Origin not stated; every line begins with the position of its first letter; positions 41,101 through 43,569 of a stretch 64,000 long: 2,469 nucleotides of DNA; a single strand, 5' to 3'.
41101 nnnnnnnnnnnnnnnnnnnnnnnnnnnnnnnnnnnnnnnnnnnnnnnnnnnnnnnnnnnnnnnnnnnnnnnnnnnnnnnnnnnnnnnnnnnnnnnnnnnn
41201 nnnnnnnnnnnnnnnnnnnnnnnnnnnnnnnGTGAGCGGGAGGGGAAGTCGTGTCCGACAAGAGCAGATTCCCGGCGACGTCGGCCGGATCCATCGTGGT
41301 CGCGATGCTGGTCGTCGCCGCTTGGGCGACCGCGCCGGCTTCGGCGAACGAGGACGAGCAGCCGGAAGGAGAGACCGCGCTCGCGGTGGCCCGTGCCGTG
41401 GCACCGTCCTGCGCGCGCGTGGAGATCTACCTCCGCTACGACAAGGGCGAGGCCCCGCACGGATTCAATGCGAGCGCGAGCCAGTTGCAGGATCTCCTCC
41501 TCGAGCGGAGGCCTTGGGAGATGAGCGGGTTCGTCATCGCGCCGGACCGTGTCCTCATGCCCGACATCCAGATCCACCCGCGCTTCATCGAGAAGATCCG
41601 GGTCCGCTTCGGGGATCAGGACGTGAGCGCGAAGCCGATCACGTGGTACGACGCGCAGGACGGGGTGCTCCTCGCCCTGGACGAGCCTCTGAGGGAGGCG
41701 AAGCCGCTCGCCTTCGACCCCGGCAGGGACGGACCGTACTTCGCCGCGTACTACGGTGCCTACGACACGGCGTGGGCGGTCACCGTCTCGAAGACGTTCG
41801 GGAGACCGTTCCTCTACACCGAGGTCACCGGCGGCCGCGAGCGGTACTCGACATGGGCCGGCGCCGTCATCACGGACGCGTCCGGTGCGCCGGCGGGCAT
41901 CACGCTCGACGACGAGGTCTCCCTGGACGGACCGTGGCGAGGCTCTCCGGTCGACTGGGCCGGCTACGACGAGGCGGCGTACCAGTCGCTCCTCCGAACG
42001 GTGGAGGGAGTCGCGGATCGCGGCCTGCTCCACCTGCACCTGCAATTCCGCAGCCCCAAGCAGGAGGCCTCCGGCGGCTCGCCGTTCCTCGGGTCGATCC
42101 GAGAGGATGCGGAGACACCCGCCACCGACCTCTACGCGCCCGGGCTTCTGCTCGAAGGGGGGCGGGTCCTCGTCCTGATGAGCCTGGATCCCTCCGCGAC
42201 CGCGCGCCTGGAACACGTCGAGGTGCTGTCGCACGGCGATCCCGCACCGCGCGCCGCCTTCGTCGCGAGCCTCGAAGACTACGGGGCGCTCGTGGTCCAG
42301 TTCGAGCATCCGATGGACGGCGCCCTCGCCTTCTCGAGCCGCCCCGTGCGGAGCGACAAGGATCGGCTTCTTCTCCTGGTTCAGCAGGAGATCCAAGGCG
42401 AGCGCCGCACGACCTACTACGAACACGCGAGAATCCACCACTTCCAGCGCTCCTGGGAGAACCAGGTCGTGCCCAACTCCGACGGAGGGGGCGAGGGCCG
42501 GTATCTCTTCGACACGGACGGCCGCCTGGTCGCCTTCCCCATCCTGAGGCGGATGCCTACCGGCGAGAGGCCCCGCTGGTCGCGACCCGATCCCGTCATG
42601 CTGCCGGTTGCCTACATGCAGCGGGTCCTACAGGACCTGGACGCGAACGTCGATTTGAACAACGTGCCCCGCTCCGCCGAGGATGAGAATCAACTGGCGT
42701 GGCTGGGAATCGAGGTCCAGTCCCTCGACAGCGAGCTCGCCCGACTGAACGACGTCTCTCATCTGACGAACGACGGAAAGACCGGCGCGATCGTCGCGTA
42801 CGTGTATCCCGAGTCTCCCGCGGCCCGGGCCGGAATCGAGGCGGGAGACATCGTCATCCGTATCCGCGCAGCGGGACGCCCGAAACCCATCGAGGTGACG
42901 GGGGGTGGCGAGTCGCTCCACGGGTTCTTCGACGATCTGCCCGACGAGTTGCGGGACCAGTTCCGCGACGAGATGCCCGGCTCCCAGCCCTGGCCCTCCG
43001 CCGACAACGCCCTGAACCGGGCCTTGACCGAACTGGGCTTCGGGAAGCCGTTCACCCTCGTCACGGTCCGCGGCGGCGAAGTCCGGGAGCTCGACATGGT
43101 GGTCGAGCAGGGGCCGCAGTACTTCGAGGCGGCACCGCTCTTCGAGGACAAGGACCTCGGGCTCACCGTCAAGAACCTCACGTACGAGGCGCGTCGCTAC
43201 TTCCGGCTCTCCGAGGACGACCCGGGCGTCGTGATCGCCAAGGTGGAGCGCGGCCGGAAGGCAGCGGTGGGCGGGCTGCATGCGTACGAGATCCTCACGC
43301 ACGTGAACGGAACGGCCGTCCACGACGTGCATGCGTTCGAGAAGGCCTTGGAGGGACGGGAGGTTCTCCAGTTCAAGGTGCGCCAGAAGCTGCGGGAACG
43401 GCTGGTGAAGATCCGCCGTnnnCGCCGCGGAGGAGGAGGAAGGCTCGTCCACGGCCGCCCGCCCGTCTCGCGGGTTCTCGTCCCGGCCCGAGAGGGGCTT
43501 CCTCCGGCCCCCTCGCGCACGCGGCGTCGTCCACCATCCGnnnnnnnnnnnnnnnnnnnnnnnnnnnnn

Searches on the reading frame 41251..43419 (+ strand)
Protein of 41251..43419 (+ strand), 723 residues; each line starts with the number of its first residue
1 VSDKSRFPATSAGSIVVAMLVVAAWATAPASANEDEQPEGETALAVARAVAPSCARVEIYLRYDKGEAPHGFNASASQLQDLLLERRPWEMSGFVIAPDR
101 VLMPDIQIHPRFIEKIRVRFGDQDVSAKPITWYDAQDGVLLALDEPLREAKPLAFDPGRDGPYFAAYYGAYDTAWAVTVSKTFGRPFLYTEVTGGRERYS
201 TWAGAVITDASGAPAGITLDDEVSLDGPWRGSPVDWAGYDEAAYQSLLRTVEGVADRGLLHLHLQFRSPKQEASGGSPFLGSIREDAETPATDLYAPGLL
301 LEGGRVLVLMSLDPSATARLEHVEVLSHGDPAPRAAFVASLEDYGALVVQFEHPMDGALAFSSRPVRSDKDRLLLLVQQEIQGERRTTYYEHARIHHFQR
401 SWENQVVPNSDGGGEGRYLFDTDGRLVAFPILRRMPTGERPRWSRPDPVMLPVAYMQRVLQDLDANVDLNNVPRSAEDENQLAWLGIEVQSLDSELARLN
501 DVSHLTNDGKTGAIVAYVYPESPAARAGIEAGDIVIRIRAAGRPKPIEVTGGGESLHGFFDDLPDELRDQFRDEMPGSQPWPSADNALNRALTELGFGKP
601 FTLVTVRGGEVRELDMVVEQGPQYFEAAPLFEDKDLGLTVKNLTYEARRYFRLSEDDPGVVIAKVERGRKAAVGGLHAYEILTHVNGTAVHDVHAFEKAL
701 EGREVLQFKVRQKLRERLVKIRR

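Call 41: search_protein_families(library=pfam, proteins=[window:41251-43419:+], max_evalue=0.001)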
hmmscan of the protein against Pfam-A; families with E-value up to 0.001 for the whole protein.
window:41251-43419:+ (723 aa): 4 families
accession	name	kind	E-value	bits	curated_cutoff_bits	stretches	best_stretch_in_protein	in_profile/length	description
PF17820.7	PDZ_6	-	6.6e-11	42.2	27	1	514-538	1-25/54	PDZ domain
PF13180.12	PDZ_2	-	7e-11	42.7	27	1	485-538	3-39/80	PDZ domain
PF00595.29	PDZ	-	2.8e-10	40.9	23.2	1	481-538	8-52/81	PDZ domain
PF12812.13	PDZ_1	-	0.00048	20.5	28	0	636-700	11-72/78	PDZ-like domain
